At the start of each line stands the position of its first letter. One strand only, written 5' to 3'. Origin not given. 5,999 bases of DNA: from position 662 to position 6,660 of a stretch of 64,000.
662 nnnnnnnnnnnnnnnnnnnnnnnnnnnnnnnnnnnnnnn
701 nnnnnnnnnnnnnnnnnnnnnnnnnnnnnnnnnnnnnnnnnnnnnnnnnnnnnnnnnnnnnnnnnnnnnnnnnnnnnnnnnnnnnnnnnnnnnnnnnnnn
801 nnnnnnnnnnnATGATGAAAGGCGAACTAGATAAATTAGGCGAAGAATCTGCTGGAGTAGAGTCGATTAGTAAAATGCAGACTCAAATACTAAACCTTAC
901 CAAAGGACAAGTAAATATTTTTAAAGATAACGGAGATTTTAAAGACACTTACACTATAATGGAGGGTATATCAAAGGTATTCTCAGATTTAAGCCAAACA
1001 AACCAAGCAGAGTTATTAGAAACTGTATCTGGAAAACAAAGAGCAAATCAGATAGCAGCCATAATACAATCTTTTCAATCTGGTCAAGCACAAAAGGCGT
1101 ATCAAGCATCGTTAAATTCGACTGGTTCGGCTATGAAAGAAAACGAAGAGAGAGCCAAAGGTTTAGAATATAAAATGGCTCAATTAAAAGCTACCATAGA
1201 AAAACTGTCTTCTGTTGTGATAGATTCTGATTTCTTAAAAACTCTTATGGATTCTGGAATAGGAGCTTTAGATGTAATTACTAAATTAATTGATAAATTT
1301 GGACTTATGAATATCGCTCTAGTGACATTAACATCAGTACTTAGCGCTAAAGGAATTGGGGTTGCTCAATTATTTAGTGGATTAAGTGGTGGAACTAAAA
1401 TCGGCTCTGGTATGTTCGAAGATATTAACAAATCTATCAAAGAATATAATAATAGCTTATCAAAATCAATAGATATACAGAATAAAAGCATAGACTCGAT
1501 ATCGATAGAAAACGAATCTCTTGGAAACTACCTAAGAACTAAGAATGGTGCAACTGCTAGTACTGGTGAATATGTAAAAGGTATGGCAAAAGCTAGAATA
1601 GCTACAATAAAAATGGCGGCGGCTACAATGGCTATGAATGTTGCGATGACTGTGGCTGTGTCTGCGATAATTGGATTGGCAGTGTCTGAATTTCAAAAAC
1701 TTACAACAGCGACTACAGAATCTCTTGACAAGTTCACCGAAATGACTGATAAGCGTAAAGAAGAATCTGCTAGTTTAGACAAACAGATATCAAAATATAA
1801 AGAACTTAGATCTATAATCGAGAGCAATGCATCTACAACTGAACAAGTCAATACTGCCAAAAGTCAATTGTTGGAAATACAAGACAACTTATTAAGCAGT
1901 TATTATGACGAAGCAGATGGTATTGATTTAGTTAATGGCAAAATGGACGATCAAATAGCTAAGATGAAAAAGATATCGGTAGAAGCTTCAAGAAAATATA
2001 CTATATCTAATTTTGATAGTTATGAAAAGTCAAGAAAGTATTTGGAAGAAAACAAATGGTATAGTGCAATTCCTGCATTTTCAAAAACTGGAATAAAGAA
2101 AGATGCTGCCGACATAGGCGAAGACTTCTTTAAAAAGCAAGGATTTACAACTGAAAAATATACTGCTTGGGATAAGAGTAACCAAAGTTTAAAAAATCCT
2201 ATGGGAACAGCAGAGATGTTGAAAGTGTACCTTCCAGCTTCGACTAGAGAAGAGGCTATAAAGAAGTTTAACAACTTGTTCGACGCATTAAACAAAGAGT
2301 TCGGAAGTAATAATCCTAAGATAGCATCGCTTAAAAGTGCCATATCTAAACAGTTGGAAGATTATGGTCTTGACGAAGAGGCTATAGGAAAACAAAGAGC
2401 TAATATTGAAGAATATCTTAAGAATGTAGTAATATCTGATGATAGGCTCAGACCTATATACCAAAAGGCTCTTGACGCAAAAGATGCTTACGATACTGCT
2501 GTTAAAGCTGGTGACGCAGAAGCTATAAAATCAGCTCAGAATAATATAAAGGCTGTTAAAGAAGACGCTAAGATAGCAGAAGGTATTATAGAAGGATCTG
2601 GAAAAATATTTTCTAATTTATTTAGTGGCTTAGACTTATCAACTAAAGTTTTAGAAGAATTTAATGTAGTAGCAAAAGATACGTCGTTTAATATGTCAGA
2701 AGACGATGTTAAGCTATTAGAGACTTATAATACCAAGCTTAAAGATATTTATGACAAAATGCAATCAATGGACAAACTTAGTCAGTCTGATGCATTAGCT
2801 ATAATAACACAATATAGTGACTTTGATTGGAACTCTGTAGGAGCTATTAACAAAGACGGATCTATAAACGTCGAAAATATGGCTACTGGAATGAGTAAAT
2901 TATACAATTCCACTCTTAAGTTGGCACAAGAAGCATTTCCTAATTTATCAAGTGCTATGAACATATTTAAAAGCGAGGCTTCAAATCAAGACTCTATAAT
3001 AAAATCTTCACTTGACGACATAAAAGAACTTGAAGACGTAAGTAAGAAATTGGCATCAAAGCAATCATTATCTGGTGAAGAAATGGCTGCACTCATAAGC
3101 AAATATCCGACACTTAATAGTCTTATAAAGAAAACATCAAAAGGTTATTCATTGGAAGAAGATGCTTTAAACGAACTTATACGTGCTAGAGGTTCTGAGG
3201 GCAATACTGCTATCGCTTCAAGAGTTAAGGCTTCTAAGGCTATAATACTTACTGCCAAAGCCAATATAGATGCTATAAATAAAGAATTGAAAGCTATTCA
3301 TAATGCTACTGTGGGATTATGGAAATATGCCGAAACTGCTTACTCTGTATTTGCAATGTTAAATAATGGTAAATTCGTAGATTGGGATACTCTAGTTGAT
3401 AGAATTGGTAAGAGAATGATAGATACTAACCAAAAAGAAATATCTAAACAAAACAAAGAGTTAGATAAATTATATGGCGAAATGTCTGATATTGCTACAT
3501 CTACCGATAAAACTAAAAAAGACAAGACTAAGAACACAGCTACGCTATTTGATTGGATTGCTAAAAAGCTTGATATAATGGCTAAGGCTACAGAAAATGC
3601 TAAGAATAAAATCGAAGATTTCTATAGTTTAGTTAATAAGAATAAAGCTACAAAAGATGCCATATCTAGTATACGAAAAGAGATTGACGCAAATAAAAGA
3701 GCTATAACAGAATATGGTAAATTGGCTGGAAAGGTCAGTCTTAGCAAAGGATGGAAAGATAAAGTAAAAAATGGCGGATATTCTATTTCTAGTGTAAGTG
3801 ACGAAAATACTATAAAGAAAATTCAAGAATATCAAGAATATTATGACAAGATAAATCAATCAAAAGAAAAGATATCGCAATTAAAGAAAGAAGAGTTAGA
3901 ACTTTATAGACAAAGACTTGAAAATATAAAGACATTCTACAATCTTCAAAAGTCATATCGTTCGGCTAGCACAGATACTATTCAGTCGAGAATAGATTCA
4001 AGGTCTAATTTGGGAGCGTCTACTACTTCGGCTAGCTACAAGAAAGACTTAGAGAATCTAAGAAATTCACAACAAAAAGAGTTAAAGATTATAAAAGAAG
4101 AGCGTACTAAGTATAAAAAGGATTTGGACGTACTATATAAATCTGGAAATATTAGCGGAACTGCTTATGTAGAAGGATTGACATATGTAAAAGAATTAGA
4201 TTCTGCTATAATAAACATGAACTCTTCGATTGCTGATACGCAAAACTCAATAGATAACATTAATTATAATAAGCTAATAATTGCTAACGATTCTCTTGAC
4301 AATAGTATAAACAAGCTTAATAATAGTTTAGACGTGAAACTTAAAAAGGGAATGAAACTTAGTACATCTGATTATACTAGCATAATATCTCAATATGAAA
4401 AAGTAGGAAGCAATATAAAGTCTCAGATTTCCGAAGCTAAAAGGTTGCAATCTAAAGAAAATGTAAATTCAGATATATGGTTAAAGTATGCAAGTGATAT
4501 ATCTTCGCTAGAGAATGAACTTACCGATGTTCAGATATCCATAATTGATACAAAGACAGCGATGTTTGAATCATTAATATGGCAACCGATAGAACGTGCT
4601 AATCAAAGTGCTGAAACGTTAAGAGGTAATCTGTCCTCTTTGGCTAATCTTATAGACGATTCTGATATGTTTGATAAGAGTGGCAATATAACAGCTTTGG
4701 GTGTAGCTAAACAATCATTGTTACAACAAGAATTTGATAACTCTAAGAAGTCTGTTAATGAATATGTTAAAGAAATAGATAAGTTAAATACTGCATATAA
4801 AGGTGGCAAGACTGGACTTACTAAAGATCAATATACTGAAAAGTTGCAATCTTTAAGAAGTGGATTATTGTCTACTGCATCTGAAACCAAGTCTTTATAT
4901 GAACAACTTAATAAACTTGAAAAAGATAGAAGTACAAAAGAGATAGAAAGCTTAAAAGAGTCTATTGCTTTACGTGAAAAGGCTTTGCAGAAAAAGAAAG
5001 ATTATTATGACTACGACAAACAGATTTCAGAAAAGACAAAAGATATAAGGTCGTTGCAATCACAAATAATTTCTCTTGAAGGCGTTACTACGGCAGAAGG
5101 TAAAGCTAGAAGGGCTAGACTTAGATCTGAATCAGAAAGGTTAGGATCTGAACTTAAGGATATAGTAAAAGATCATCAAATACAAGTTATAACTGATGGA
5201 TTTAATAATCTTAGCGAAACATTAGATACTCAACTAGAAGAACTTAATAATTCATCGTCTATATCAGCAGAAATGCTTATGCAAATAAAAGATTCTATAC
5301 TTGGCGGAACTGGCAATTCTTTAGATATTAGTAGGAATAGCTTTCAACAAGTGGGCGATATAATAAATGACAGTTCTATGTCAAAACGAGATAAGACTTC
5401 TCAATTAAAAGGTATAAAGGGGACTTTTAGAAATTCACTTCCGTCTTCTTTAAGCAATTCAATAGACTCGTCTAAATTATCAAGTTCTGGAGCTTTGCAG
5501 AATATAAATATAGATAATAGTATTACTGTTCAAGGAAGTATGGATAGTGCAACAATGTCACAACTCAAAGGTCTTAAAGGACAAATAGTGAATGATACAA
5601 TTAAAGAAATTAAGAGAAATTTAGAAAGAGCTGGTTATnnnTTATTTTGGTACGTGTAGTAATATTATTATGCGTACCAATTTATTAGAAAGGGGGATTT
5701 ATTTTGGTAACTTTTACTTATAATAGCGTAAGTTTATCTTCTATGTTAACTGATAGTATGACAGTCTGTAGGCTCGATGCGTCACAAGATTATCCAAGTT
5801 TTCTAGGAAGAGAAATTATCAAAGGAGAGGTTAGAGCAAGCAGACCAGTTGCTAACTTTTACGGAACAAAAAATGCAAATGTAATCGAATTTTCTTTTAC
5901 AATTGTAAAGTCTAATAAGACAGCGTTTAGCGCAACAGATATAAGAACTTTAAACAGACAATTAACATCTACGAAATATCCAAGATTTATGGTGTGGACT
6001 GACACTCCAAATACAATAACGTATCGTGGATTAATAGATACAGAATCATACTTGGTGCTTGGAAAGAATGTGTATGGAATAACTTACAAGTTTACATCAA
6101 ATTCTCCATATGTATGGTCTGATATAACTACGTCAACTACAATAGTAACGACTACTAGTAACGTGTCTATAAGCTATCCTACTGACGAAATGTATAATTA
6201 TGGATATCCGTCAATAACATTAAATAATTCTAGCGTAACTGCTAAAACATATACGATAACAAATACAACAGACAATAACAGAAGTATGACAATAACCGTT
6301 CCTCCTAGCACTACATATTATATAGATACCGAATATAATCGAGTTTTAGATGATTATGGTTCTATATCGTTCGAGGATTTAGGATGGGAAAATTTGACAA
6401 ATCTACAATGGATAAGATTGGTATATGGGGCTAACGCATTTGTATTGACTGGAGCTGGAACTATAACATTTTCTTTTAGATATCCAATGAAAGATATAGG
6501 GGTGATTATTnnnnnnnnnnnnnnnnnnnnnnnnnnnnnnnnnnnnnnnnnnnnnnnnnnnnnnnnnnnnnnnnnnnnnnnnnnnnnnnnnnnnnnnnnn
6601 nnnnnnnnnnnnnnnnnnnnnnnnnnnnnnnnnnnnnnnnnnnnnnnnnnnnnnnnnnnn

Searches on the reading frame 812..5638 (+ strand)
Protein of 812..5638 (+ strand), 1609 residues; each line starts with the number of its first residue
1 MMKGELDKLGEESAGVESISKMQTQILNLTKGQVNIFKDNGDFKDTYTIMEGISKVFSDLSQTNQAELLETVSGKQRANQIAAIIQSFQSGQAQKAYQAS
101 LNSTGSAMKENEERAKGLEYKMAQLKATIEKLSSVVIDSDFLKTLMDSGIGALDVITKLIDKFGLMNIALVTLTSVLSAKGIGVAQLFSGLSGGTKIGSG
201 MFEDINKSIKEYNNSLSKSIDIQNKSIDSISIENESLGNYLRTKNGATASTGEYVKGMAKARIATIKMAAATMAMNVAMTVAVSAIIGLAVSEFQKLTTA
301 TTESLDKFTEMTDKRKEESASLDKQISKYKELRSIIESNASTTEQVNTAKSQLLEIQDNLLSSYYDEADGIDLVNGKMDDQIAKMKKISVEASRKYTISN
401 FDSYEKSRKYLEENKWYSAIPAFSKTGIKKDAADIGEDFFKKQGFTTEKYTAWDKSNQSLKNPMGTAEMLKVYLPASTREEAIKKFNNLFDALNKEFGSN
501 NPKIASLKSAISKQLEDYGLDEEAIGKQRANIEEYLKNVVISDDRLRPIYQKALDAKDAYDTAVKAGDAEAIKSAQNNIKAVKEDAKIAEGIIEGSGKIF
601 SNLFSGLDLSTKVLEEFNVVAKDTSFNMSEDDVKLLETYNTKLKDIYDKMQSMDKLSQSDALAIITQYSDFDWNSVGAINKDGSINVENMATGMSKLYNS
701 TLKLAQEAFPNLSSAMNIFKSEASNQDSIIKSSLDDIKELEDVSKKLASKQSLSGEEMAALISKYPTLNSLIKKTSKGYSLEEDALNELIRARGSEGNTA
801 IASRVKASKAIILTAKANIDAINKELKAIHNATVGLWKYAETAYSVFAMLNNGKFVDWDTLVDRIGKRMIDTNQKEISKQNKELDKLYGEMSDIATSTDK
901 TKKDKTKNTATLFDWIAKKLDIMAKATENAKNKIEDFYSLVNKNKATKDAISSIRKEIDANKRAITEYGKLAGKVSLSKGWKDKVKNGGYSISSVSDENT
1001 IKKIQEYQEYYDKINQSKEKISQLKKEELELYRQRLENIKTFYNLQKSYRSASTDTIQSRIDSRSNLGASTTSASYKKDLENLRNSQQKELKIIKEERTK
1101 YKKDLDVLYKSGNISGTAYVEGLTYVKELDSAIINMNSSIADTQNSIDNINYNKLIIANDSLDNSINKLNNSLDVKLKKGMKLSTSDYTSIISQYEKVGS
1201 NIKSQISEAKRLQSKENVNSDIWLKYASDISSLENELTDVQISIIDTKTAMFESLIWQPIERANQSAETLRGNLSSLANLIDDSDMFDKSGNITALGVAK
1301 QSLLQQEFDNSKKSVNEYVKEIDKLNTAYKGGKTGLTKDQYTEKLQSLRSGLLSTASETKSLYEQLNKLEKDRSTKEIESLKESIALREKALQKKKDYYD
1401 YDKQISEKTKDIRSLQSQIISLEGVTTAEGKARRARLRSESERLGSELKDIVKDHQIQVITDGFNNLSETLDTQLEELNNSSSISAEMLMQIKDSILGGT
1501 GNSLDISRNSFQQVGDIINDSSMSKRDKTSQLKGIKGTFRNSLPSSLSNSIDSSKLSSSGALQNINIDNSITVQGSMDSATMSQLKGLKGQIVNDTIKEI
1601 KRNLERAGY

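Call 4: search_protein_families(library=phrogs, proteins=[window:812-5638:+], max_evalue=0.001)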
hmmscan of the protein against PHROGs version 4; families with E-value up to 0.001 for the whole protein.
window:812-5638:+ (1609 aa): 1 family
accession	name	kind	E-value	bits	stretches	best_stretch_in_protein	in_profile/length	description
phrog_4211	-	tail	3.7e-37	128.1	1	19-963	781-1656/2625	tail length tape measure protein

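Call 20: search_protein_families(library=pfam, proteins=[window:812-5638:+], max_evalue=0.01)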
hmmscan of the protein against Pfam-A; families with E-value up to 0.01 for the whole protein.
window:812-5638:+ (1609 aa): 0 families

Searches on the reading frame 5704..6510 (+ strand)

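Call 4: search_protein_families(library=phrogs, proteins=[window:5704-6510:+], max_evalue=0.001)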
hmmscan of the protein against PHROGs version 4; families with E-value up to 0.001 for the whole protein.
window:5704-6510:+ (269 aa): 0 families

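Call 20: search_protein_families(library=pfam, proteins=[window:5704-6510:+], max_evalue=0.01)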
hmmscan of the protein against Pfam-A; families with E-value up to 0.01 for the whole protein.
window:5704-6510:+ (269 aa): 1 family
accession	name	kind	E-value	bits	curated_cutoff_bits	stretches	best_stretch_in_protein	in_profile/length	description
PF20195.4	DUF6558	-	3.6e-12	46.9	24.1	1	3-133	5-139/140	Phage tail protein N-terminal domain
